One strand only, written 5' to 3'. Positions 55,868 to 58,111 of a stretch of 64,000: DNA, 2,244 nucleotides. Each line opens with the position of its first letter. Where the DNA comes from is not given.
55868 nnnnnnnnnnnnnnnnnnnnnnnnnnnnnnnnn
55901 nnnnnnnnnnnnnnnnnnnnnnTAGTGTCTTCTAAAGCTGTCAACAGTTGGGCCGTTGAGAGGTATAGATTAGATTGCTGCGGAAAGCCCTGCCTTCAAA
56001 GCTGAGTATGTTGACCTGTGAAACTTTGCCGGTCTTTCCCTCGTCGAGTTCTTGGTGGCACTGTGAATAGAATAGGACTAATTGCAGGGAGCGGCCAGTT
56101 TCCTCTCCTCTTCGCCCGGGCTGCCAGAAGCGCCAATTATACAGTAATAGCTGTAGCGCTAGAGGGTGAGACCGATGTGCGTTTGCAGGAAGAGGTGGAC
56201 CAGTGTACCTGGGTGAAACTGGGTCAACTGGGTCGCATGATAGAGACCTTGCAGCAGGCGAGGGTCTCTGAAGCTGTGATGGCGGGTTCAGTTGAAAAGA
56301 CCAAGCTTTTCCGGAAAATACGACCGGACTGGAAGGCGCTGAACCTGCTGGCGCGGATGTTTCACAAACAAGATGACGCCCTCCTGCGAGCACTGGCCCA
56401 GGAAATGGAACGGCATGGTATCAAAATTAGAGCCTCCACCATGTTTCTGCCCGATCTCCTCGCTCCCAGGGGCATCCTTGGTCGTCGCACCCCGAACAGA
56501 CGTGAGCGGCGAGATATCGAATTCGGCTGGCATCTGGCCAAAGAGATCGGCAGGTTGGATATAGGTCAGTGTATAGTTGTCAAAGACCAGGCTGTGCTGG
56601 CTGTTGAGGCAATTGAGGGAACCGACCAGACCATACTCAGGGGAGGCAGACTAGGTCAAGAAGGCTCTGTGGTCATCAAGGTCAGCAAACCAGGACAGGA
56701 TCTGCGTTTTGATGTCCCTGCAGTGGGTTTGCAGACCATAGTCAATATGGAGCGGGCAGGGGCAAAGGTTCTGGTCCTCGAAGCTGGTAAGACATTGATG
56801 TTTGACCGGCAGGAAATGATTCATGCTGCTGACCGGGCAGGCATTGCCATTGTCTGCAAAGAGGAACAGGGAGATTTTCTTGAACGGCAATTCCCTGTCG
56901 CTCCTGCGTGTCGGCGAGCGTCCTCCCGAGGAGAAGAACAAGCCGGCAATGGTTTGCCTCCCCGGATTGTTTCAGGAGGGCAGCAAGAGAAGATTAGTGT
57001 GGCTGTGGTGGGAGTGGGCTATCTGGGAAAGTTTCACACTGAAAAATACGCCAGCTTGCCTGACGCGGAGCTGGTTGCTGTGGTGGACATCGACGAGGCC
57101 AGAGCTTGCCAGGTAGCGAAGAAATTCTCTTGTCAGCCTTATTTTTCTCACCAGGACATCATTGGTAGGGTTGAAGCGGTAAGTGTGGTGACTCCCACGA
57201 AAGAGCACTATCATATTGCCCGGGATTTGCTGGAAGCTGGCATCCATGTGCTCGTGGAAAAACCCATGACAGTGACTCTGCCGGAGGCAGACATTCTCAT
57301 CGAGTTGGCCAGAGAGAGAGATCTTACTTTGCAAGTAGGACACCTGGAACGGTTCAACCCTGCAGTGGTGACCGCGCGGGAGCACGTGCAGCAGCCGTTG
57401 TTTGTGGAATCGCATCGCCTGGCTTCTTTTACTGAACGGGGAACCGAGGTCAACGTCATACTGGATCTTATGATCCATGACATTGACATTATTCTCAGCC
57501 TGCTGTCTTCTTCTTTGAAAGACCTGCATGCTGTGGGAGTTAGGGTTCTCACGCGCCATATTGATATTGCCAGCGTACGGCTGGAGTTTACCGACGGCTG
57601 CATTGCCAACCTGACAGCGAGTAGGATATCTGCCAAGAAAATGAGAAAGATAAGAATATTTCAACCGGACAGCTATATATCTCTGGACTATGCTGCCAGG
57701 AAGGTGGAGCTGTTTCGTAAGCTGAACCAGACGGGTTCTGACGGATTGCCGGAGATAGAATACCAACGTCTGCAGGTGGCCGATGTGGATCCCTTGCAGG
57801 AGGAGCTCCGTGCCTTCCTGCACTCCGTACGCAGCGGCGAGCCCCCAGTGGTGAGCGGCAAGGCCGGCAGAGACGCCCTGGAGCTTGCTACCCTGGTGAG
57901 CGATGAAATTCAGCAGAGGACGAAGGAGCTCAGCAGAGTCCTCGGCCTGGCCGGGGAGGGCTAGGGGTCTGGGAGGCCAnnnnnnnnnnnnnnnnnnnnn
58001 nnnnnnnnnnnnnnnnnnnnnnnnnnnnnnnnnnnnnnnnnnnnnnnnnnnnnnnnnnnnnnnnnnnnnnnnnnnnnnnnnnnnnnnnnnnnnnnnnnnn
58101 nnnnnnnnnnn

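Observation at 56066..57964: LpxI fused in-frame to a Gfo/Idh/MocA (GnnA-like) oxidoreductase inside the lipid A operon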

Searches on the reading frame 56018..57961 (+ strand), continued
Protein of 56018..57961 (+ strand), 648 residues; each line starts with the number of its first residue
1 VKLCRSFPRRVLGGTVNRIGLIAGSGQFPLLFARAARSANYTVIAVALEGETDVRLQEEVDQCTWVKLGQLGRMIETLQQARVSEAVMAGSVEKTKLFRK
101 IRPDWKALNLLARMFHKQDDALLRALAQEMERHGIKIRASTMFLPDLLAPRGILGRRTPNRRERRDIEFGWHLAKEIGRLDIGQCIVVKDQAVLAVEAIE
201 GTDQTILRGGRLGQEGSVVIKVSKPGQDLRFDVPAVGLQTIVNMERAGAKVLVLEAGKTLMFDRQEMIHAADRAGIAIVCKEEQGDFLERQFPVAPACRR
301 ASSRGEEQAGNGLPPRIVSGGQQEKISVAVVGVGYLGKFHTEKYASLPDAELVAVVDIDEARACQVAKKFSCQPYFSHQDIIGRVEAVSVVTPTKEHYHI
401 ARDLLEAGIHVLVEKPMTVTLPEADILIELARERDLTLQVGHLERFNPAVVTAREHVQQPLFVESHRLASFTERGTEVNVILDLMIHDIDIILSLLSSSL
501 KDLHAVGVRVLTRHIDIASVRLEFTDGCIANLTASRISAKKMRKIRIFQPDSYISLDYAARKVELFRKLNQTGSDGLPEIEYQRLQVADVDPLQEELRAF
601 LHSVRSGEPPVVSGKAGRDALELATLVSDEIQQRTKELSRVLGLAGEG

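Call 51: find_encoding_contigs(protein=P0388, flank=10000, max_places=2)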
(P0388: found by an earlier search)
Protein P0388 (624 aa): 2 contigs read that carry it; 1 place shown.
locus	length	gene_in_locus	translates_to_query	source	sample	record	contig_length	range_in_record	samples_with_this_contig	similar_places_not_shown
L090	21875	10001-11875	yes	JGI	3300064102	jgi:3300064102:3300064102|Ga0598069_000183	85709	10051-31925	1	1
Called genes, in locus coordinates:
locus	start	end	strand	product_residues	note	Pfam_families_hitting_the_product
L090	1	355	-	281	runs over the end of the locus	PF08443:RimK, PF02955:GSH-S_ATP (weak)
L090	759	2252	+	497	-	PF01336:tRNA_anti-codon, PF00152:tRNA-synt_2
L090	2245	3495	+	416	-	PF12704:MacB_PCD, PF02687:FtsX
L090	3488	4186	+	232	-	PF00005:ABC_tran, PF13304:AAA_21 (faint)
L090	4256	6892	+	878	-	PF07244:POTRA, PF08478:POTRA_1 (faint), PF08479:POTRA_2 (faint), PF07244:POTRA, PF01103:Omp85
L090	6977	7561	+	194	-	PF03938:OmpH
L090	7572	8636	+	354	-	PF14602:Hexapep_2 (faint), PF04613:LpxD, PF25084:LbH_EIF2B (weak), PF25087:GMPPB_C, PF00132:Hexapep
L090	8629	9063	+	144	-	PF22817:ApeP-like (weak), PF07977:FabA, PF22818:ApeI-like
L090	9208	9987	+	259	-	PF25084:LbH_EIF2B (faint), PF25087:GMPPB_C (weak), PF00132:Hexapep, PF13720:Acetyltransf_11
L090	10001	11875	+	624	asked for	PF17930:LpxI_N, PF06230:LpxI_C, PF01408:GFO_IDH_MocA, PF22725:GFO_IDH_MocA_C3, PF02894:GFO_IDH_MocA_C (weak)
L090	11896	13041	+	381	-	PF02684:LpxB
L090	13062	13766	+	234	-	PF00215:OMPdecase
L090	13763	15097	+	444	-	PF11871:DUF3391, PF13487:HD_5, PF01966:HD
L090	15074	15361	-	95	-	-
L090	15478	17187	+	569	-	-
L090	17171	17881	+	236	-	PF03550:LolB (weak)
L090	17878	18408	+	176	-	PF01927:Mut7-C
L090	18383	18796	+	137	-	-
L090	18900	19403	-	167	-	PF00994:MoCF_biosynth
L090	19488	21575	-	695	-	PF00009:GTP_EFTU, PF22042:EF-G_D2, PF03144:GTP_EFTU_D2, PF14492:EFG_III, PF03764:EFG_IV, PF00679:EFG_C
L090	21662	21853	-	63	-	PF21349:RUBY_RBDX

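Call 66: find_encoding_contigs(protein=P0007, flank=6000, max_places=2)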
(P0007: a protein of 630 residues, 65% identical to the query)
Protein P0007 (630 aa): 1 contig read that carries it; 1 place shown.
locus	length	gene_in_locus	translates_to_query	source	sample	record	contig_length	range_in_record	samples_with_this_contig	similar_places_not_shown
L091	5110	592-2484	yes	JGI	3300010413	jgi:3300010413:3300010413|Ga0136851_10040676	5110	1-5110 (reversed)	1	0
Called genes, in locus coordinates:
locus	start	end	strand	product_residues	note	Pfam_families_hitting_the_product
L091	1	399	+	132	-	?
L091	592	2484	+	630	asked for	PF17930:LpxI_N, PF06230:LpxI_C, PF01408:GFO_IDH_MocA, PF22725:GFO_IDH_MocA_C3 (weak)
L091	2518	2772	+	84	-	-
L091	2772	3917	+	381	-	PF02684:LpxB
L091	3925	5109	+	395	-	?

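Call 67: predict_structure(alignment_id=A2)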
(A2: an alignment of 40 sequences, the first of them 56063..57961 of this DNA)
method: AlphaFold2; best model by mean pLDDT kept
length: 633 residues; sequences in the alignment: 40
mean_pLDDT: 82.2   pTM: 0.60
mean pLDDT of the five models: 82.2, 81.7, 81.1, 80.8, 77.7
residues with pLDDT >= 90: 323; 70-90: 200; 50-70: 41; < 50: 69
segments of 3 or more residues with pLDDT < 50: 80-104, 270-307, 630-633
pLDDT, mean of each block of 10 residues (from residue 1): 87 88 94 90 95 79 93 72 39 41 55 87 85 90 93 87 66 84 72 83 88 74 92 95 89 96 87 28 29 32 50 92 95 96 96 97 96 93 97 97 95 98 96 94 89 72 72 94 91 77 88 88 77 89 90 78 74 94 97 96 95 88 69 37
secondary structure, 60 per line:
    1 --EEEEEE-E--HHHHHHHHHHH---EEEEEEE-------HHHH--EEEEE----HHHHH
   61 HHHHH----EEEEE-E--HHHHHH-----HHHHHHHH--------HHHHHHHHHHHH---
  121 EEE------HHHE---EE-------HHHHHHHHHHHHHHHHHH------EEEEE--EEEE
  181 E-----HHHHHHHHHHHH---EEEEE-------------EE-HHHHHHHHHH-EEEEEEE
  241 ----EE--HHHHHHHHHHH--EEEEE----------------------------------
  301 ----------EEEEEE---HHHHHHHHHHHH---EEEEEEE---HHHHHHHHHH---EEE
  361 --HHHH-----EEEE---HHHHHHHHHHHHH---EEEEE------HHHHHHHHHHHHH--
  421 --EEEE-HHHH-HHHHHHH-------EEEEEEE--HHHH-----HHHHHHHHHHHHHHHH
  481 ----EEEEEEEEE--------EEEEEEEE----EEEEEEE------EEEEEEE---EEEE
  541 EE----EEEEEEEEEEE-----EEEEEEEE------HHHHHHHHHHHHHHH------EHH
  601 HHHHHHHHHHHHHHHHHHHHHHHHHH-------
elements in order: E3-8 H13-23 E27-33 H41-44 E47-51 H56-65 E70-74 H79-84 H90-97 H106-117 E121-123 H146-163 E170-174 E177-181 H187-198 E202-206 H223-232 E234-240 H249-259 E262-266 E311-316 H320-331 E335-341 H345-354 E358-360 H363-366 E372-375 H379-391 E395-399 H406-418 E423-426 H428-431 H433-439 E447-453 H456-459 H465-480 E485-493 E502-509 E514-520 E527-533 E537-542 E547-557 E563-570 H577-591 H599-626

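Call 68: find_related_loci(query=window:56063-57961:+, collection=metagenome_contigs, flank=10000)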
Query window:56063-57961:+ (633 aa) in metagenome_contigs; peptide patterns used: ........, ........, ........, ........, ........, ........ (x = any residue, [..] = any of these).
600 stretches matched a pattern (row limit reached: there are more); 593 encode a relative of the query (tblastn E <= 1e-3); the best 80 are kept; 80 distinct loci.
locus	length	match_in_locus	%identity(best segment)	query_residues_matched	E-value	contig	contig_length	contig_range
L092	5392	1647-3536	65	1-631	0e+0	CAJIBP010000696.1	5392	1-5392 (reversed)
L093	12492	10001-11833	52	3-630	0e+0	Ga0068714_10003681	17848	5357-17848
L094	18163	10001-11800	50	1-609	0e+0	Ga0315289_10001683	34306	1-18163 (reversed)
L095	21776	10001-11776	47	3-623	0e+0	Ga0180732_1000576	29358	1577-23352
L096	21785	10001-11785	49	2-623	0e+0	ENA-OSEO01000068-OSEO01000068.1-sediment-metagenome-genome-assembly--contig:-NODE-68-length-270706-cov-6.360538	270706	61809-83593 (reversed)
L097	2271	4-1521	44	82-614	5e-153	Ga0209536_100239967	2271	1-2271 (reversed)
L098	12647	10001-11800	43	1-619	6e-140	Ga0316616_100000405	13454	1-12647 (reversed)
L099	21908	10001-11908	41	1-633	4e-135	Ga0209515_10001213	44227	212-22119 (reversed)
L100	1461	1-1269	52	177-617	2e-138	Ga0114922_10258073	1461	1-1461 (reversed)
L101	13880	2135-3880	41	1-623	3e-141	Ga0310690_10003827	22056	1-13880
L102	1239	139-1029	56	311-607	5e-115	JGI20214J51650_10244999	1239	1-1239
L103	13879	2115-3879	50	1-620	0e+0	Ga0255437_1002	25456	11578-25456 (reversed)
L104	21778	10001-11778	53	1-623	7e-101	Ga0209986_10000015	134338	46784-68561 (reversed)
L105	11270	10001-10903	53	310-609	6e-101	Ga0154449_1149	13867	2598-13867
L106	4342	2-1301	50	209-628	1e-101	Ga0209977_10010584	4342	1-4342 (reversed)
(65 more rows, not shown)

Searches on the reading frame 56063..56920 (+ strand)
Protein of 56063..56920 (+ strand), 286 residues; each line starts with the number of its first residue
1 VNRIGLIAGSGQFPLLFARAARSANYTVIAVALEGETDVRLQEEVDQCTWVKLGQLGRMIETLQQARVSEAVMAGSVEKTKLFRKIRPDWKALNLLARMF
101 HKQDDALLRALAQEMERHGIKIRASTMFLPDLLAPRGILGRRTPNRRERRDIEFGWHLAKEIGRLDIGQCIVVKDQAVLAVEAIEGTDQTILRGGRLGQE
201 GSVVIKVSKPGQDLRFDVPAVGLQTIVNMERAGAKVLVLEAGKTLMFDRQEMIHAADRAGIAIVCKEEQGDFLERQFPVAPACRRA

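Call 43: search_solved_structures(query=window:56063-56920:+, max_evalue=0.001, show_alignments=1)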
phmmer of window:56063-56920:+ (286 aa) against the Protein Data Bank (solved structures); distinct sequences matched with E-value up to 0.001: 2.
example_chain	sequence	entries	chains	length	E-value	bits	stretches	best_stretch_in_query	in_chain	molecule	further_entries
4ggm_X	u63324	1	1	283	5e-35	124.3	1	1-265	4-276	UDP-2,3-diacylglucosamine pyrophosphatase LpxI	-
4j6e_A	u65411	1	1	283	7.3e-34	120.5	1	1-265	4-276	UDP-2,3-diacylglucosamine pyrophosphatase LpxI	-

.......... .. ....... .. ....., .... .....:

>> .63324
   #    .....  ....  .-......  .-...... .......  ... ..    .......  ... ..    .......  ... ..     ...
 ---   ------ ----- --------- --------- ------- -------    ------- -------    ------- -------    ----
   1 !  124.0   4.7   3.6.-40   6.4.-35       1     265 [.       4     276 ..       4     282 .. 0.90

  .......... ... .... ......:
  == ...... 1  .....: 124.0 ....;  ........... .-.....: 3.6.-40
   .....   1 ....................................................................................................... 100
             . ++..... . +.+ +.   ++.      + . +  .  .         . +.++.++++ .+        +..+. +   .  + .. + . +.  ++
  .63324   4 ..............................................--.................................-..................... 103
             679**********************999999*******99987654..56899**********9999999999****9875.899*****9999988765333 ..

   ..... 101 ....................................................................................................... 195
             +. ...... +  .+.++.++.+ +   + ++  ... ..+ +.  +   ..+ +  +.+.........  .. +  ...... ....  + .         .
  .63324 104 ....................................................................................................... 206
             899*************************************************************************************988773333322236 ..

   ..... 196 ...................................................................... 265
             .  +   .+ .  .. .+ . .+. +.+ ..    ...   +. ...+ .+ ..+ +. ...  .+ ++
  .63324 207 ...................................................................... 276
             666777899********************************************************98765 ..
